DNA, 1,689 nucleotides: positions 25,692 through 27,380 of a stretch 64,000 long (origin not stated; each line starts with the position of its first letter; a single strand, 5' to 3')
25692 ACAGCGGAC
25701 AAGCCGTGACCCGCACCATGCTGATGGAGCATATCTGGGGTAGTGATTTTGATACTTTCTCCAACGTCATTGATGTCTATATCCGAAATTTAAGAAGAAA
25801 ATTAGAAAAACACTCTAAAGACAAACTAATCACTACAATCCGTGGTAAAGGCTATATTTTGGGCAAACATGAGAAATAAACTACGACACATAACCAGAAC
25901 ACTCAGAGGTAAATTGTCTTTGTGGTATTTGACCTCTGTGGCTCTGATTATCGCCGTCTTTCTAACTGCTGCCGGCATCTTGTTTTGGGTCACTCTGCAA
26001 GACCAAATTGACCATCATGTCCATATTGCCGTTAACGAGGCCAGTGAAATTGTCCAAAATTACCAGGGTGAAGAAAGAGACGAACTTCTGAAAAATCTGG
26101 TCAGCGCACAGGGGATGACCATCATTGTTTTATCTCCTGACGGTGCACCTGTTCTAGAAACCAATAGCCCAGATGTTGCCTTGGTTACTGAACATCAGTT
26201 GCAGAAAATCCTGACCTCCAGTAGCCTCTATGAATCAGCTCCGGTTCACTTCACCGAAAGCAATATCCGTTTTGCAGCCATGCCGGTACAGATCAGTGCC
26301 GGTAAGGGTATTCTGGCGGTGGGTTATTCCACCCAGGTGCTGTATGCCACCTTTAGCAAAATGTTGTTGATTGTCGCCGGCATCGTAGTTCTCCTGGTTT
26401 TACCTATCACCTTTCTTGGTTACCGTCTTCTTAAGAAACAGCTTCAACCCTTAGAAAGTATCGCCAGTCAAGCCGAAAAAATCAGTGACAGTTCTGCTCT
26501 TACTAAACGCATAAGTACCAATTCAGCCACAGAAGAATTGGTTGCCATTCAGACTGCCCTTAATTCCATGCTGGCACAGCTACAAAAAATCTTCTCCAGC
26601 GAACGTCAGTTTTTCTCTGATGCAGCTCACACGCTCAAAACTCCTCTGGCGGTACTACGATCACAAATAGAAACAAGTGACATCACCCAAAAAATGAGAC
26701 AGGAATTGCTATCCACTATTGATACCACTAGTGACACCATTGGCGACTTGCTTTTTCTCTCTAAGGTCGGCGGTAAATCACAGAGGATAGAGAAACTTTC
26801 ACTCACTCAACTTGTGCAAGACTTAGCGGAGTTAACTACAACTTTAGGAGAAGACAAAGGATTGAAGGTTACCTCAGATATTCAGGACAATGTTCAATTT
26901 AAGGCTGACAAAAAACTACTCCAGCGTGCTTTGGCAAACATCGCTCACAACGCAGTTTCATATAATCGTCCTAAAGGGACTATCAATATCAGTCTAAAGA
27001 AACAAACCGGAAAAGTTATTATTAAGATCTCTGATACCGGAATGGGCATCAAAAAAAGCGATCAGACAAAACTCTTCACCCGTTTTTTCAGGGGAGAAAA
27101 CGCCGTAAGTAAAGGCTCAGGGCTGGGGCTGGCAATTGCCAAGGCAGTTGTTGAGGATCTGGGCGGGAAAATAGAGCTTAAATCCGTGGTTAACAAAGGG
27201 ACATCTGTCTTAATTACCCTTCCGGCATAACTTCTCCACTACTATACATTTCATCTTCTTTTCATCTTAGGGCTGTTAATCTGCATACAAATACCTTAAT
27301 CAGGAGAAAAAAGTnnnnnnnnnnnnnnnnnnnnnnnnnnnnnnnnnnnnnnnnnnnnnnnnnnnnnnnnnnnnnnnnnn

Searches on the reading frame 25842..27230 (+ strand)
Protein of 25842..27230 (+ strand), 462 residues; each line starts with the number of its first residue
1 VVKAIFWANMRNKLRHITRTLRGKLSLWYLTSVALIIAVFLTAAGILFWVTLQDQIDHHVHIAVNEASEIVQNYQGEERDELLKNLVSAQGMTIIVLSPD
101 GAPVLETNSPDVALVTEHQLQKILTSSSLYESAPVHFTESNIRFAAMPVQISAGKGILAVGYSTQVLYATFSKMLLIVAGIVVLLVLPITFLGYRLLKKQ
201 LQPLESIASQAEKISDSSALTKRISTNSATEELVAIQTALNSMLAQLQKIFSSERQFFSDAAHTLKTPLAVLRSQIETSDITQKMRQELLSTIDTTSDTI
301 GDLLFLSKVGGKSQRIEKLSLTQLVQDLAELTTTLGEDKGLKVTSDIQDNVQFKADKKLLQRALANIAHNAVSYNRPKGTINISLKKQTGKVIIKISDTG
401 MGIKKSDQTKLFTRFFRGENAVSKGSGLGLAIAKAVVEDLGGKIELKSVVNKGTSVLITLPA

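Call 39: search_protein_families(library=pfam, proteins=[window:25842-27230:+], max_evalue=0.00001)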
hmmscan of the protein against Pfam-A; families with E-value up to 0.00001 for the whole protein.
window:25842-27230:+ (462 aa): 2 families
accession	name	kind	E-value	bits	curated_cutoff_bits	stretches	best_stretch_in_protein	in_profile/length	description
PF02518.31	HATPase_c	-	7.5e-24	84.8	26.4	1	356-461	2-108/111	Histidine kinase-, DNA gyrase B-, and HSP90-like ATPase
PF00512.31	HisKA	-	2.6e-07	31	26.9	1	254-309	2-63/66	His Kinase A (phospho-acceptor) domain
